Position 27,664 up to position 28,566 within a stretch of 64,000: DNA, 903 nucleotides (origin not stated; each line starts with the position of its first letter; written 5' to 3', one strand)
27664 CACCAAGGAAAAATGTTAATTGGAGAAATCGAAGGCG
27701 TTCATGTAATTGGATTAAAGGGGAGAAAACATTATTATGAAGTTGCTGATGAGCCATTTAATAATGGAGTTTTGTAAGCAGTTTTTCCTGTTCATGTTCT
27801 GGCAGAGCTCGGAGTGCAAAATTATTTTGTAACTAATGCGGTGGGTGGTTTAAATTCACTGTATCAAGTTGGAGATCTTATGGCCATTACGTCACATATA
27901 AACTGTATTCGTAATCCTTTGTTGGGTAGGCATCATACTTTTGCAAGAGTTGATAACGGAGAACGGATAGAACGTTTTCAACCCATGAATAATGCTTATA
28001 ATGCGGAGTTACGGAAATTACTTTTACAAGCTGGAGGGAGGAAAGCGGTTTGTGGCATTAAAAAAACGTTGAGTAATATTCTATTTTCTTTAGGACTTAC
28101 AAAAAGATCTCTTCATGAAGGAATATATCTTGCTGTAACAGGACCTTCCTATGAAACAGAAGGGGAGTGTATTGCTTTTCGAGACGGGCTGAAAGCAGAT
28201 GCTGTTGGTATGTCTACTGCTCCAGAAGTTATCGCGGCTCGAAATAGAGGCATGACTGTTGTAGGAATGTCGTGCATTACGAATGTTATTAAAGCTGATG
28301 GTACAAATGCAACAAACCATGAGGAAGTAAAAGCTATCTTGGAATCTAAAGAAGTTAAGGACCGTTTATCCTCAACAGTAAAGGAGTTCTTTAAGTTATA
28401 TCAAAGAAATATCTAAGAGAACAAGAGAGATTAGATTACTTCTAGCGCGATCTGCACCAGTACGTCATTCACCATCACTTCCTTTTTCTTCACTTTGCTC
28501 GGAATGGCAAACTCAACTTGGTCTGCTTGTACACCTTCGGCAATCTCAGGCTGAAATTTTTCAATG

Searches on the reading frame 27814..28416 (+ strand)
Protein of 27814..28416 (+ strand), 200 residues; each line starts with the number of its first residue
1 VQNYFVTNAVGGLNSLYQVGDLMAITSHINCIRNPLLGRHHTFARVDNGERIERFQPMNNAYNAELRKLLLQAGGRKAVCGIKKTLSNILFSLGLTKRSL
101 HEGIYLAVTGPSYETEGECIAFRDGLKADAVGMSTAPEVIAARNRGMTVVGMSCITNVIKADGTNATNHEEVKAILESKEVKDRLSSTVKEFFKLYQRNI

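Call 45: search_protein_families(library=pfam, proteins=[window:27814-28416:+], max_evalue=0.00001)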
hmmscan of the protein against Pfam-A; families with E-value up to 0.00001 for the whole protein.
window:27814-28416:+ (200 aa): 1 family
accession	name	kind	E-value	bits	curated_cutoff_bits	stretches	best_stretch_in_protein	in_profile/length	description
PF01048.26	PNP_UDP_1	-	1.4e-25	90.5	25.1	1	6-178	75-219/233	Phosphorylase superfamily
